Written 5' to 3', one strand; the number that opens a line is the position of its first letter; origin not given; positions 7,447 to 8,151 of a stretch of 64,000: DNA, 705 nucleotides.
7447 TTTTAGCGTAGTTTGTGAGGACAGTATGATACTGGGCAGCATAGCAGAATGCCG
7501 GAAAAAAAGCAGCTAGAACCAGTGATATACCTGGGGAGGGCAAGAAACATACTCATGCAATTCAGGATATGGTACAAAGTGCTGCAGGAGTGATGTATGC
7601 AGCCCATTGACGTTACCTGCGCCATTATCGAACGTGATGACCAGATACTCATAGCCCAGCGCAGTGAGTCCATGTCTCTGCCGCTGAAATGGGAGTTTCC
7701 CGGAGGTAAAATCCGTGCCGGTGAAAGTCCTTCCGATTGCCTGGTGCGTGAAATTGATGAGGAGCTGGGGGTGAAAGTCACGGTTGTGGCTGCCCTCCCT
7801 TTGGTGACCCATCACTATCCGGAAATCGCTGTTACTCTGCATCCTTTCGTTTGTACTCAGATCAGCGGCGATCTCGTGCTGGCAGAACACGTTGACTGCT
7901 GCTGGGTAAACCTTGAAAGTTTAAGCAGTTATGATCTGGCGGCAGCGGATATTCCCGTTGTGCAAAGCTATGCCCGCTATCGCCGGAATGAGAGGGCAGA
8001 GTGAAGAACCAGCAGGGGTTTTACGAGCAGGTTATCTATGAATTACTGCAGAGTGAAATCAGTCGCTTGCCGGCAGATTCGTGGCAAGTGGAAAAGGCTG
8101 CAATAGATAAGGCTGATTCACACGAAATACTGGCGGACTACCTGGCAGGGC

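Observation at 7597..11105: Translational coupling of a MutT-like NUDIX hydrolase to the PLD-helicase-DUF3427 gene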

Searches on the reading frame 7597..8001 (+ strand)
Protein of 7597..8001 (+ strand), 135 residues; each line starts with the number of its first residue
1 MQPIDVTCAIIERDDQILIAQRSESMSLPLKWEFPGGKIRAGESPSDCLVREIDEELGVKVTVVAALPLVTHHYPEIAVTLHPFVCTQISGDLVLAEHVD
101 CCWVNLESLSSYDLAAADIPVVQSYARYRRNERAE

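Call 6: search_protein_families(library=pfam, proteins=[window:7597-8001:+])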
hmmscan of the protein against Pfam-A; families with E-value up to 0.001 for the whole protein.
window:7597-8001:+ (135 aa): 2 families
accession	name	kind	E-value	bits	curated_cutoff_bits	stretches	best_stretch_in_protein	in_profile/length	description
PF14815.12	NUDIX_4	-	2.7e-20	72.7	35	1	8-122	3-111/113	NUDIX domain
PF00293.34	NUDIX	-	5.4e-19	69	21.1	1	3-123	3-132/134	NUDIX domain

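Call 7: search_protein_families(library=ncbifam, proteins=[window:7597-8001:+])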
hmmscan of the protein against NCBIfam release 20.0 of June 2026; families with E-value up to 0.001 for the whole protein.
window:7597-8001:+ (135 aa): 15 families
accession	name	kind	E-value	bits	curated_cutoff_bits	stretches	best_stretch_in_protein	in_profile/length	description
NF007834.0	PRK10546.1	equivalog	4e-31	107.6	156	1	1-133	1-133/135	pyrimidine (deoxy)nucleoside triphosphate diphosphatase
NF006530.0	PRK08999.1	equivalog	1.8e-30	106.1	245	1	2-124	4-127/315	Nudix family hydrolase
TIGR00586.1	mutt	equivalog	3.6e-24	85.2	97.9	1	4-124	5-126/129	8-oxo-dGTP diphosphatase MutT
NF008044.0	PRK10776.1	equivalog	3.4e-22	78.7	148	1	6-125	6-126/130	8-oxo-dGTP diphosphatase MutT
NF012016.0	PRK15472.1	equivalog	4.3e-10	39.4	95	1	6-117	6-130/141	nucleoside triphosphatase NudI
NF001936.0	PRK00714.1-3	equivalog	1.1e-08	35.1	118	1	14-77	22-85/155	RNA pyrophosphohydrolase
NF001937.0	PRK00714.1-4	equivalog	8.4e-08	32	139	1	5-67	10-68/161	RNA pyrophosphohydrolase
NF001938.0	PRK00714.1-5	equivalog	8.6e-08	31.7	116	1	6-64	16-80/172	RNA pyrophosphohydrolase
NF041652.1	Nud_hyd_Dein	equivalog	6.4e-07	29.7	200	1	10-81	20-94/152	Nudix hydrolase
TIGR02705.1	nudix_YtkD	equivalog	2e-06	27.4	154.4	1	32-63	47-78/156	RNA deprotection pyrophosphohydrolase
NF001934.0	PRK00714.1-1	equivalog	3.9e-06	26.4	241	1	6-67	11-68/176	RNA pyrophosphohydrolase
NF001935.0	PRK00714.1-2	equivalog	8.1e-06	25.4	259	1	16-65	21-66/183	RNA pyrophosphohydrolase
NF001299.0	PRK00241.1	equivalog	1.1e-05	25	158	1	10-107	141-236/263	NAD(+) diphosphatase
NF052459.1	OxoGTPPhMutT1Mycb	equivalog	0.00013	21.2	475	1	31-108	30-108/292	8-oxo-(d)GTP phosphatase MutT1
NF006961.0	PRK09438.1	equivalog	0.00017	21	103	0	3-69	8-70/151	dihydroneopterin triphosphate diphosphatase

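Call 8: search_protein_families(library=padloc, proteins=[window:7597-8001:+])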
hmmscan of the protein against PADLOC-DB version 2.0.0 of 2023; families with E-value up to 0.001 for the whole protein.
window:7597-8001:+ (135 aa): 1 family
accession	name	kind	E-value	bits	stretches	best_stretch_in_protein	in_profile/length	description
PDLC04899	PDC-S07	-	5e-48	160.2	1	1-127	3-130/135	-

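Call 15: find_homologous_proteins(query=window:7597-8001:+)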
Query window:7597-8001:+ (135 aa): 1539 proteins with E <= 0.001 among 1568 candidates; the best 120 are listed.
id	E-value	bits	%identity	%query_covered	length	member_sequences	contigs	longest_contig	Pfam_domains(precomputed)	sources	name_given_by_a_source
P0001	1.8e-84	298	100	100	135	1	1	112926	PF00293.35,PF14815.13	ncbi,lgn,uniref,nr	ncbi:(deoxy)nucleoside triphosphate pyrophosphohydrolase [Desulfurispira natronophila]|uniref:8-oxo-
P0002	5.6e-49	183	62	98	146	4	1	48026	PF00293.35,PF14815.13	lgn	-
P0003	2.9e-44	168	60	93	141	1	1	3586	PF00293.35,PF14815.13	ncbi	-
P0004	4.6e-44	168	59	96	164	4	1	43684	PF00293.35,PF14815.13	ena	-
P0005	7.1e-44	167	60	99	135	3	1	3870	PF00293.35,PF14815.13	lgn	-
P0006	1.1e-42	163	59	93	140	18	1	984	PF00293.35,PF14815.13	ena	-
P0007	1.1e-42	163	61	90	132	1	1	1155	PF00293.35,PF14815.13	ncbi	-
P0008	1.4e-42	163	57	97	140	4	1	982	PF00293.35,PF14815.13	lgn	-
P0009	1.7e-42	162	56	97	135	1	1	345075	PF00293.35,PF14815.13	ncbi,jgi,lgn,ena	ncbi:MAG: (deoxy)nucleoside triphosphate pyrophosphohydrolase [Desulfurivibrionaceae bacterium]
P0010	2.6e-42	162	57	97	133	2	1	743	PF00293.35,PF14815.13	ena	-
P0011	3.2e-42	162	61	90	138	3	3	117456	PF00293.35,PF14815.13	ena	-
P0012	4.5e-42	161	59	96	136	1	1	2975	PF00293.35,PF14815.13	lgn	-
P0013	5.4e-42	161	61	93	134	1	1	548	PF00293.35,PF14815.13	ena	-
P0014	6.2e-42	161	61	90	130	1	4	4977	PF00293.35,PF14815.13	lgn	-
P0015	6.4e-42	161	59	93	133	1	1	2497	PF00293.35,PF14815.13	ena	-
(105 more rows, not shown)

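Call 22: search_solved_structures(query=window:7597-8001:+, show_alignments=3)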
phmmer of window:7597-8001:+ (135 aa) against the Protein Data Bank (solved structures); distinct sequences matched with E-value up to 0.001: 70 (the best 60 are shown).
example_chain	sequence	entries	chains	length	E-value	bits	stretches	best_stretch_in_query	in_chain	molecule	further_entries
5x1x_A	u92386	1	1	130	9.2e-23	84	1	4-123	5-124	Mutator mutT protein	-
3hhj_A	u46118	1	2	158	1.6e-21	80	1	4-125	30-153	Mutator mutT protein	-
3gwy_A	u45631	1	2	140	5.5e-21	78.2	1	2-126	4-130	Putative CTP pyrophosphohydrolase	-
3r03_A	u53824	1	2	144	2.4e-20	76.1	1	7-123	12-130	NUDIX hydrolase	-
2rrk_A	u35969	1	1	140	4.9e-20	75.1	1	1-130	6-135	CTP pyrophosphohydrolase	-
3ees_A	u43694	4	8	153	1.1e-17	67.5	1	5-121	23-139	Probable pyrophosphohydrolase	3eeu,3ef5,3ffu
4v14_A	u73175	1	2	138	7.7e-14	55.1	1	3-124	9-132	MUTATOR MUTT PROTEIN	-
1mut_A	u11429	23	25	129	2.2e-12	50.4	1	3-125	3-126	NUCLEOSIDE TRIPHOSPHATE PYROPHOSPHOHYDROLASE | Mutator mutT protein | 7,8-dihydro-8-oxoguanine-triphosphatase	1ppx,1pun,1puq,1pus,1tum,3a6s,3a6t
7syc_A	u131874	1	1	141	5.3e-12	49.1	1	4-117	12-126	7,8-dihydro-8-oxoguanine-triphosphatase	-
5zrc_A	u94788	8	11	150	1.8e-11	47.4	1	4-116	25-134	Putative mutator protein MutT2/NUDIX hydrolase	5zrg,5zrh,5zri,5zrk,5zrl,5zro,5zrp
6dt3_A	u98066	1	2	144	3.6e-09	40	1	5-118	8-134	Nucleoside triphosphatase NudI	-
3grn_A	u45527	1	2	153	7.2e-08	35.8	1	10-113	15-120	MutT related protein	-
3oga_A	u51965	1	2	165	9.5e-07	32.1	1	5-117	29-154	Nucleoside triphosphatase nudI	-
3n77_A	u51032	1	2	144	5.9e-06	29.6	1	5-117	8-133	Nucleoside triphosphatase nudI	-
3id9_A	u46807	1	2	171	1.1e-05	28.7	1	4-96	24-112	MutT/NUDIX family protein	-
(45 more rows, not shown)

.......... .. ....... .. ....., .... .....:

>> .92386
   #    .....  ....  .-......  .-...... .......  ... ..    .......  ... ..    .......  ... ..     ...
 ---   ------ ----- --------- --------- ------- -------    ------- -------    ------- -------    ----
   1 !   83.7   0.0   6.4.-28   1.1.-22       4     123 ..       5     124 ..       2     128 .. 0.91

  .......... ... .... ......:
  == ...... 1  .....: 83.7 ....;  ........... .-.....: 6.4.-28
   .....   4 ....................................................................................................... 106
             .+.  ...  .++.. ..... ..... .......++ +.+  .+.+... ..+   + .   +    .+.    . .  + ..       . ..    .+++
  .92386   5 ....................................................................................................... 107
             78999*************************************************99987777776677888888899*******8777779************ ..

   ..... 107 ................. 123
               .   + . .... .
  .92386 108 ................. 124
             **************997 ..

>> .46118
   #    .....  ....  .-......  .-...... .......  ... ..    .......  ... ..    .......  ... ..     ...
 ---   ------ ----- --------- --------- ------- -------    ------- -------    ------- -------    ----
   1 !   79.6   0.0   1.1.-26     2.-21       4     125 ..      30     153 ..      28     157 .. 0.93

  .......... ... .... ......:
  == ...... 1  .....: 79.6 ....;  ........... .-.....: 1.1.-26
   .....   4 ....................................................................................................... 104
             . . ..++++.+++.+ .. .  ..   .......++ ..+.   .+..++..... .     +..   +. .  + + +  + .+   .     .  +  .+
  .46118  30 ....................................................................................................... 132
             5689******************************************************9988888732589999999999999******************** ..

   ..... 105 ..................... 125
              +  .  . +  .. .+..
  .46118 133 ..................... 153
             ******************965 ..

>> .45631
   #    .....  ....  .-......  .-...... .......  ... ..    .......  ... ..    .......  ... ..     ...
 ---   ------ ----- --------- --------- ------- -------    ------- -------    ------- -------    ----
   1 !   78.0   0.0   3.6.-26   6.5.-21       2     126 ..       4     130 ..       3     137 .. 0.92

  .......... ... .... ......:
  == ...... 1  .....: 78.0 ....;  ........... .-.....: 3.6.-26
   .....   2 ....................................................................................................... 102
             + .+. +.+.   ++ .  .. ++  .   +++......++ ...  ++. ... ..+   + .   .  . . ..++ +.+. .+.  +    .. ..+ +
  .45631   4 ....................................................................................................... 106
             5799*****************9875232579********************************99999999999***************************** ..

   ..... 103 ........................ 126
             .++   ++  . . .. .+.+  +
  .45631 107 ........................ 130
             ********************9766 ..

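Call 35: search_solved_structures(query=window:7597-8001:+, show_alignments=5, max_evalue=1e-18)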
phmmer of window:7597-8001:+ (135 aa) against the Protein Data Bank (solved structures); distinct sequences matched with E-value up to 1e-18: 5.
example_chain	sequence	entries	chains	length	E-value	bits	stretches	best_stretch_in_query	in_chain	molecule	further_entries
5x1x_A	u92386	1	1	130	9.2e-23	84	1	4-123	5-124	Mutator mutT protein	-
3hhj_A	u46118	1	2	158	1.6e-21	80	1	4-125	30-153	Mutator mutT protein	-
3gwy_A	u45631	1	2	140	5.5e-21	78.2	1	2-126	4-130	Putative CTP pyrophosphohydrolase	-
3r03_A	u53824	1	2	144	2.4e-20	76.1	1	7-123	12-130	NUDIX hydrolase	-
2rrk_A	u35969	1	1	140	4.9e-20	75.1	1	1-130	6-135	CTP pyrophosphohydrolase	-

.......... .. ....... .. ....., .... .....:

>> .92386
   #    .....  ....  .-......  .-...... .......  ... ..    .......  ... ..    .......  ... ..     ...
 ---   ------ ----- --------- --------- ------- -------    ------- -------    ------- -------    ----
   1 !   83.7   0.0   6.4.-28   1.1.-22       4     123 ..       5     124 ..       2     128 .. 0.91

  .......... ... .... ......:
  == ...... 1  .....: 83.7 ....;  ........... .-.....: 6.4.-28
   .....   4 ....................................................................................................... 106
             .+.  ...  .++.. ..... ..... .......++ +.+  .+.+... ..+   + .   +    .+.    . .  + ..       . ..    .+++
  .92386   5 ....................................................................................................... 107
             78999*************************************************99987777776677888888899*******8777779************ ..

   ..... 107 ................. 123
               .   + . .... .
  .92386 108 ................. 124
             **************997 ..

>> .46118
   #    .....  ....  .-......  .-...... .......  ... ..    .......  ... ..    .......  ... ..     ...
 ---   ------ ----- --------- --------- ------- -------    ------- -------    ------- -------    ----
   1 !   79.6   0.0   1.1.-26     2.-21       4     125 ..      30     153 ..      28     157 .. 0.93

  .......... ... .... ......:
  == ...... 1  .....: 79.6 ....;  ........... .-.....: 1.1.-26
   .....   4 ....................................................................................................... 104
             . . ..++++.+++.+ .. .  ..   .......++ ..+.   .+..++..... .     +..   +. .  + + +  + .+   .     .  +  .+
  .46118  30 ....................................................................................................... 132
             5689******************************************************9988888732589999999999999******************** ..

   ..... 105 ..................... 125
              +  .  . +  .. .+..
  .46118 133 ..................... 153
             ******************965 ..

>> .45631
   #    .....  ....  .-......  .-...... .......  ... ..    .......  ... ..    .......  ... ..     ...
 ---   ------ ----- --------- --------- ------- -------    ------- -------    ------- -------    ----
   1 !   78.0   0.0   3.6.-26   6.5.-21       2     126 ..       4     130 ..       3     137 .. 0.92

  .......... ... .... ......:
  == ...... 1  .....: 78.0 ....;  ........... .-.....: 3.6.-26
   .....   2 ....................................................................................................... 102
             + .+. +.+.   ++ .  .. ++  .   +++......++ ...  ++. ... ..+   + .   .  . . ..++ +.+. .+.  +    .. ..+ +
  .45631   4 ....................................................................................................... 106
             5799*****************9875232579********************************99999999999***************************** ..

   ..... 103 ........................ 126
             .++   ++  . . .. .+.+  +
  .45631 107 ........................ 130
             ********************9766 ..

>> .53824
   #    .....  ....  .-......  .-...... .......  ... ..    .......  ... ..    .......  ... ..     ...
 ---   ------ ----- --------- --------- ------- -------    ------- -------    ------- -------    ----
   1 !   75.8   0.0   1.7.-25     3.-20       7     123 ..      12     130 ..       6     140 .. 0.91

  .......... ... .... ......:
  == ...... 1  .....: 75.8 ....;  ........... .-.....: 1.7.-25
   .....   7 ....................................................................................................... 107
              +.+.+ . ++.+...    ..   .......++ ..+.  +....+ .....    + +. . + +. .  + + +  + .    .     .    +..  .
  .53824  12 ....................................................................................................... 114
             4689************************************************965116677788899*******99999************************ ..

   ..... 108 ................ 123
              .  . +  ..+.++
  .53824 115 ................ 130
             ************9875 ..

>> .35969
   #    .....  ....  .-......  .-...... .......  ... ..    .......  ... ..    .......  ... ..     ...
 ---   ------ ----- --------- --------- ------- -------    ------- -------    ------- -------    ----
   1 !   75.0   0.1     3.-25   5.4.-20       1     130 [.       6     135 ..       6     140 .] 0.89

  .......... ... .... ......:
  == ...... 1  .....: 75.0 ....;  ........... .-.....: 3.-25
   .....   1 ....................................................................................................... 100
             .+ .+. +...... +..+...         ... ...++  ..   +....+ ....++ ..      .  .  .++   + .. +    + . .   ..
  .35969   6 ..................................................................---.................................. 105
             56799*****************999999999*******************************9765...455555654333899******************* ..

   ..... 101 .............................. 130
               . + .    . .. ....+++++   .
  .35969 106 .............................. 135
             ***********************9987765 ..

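Call 43: find_related_loci(query=A2, collection=metagenome_contigs, flank=5000)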
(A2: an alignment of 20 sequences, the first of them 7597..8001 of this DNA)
Query A2 (135 aa) in metagenome_contigs; peptide patterns used: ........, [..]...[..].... (x = any residue, [..] = any of these).
600 stretches matched a pattern (row limit reached: there are more); 597 encode a relative of the query (tblastn E <= 1e-3); the best 80 are kept; 80 distinct loci.
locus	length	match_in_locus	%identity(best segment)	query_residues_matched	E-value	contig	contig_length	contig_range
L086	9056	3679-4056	53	2-127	2e-44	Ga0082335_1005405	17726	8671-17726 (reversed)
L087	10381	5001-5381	54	1-127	7e-43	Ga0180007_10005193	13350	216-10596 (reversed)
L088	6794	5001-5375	55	4-128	5e-43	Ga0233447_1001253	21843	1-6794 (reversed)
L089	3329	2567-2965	51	1-133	1e-42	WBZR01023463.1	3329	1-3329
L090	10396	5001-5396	50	4-134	2e-42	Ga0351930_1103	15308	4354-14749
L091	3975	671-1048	51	1-125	6e-41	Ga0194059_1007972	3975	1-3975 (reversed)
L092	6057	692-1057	55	4-125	3e-41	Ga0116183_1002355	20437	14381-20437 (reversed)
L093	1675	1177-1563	49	4-132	3e-41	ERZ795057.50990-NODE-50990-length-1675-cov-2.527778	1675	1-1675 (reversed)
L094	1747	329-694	53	4-125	3e-41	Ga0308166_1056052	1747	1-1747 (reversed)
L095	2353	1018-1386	53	4-125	2e-40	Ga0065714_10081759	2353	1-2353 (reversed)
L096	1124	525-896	52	1-124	4e-42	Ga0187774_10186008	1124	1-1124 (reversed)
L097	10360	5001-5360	52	4-123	3e-40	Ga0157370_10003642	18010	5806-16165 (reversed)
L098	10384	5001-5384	49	4-131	5e-40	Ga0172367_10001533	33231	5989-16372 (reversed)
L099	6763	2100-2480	50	2-128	6e-40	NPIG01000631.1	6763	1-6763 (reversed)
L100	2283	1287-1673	51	1-128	3e-40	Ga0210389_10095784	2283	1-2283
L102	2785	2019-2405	51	3-131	1e-39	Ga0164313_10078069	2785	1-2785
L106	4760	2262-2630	53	4-125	1e-38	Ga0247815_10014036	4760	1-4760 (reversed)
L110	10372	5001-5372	51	4-127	2e-37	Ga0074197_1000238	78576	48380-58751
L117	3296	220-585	46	4-125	7e-35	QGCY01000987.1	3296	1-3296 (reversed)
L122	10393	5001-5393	46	4-134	8e-34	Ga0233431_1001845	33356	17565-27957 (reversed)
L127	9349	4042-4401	46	4-123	4e-33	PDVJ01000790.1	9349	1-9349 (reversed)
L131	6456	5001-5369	49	4-125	7e-32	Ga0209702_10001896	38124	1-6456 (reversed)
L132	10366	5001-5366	47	5-125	7e-32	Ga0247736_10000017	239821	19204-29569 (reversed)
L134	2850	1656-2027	45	4-126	1e-31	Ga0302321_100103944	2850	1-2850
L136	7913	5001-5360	44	5-124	1e-31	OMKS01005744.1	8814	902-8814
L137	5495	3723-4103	42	5-135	2e-31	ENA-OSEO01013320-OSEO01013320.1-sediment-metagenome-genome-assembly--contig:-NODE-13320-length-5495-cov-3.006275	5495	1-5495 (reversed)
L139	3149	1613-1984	41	6-129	4e-31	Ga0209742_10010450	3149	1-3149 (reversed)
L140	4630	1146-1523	48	4-127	9e-31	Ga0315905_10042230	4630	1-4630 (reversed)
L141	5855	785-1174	41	4-132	1e-30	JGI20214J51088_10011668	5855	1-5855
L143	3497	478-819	45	5-118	1e-30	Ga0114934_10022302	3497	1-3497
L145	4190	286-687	43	4-129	3e-30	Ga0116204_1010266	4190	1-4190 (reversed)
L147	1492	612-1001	39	4-132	4e-30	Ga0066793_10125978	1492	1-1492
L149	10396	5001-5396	41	4-134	8e-30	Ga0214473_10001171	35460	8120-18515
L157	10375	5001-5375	41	4-127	2e-29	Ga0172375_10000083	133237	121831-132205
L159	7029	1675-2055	46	3-127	3e-29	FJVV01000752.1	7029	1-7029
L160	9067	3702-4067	43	6-127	3e-29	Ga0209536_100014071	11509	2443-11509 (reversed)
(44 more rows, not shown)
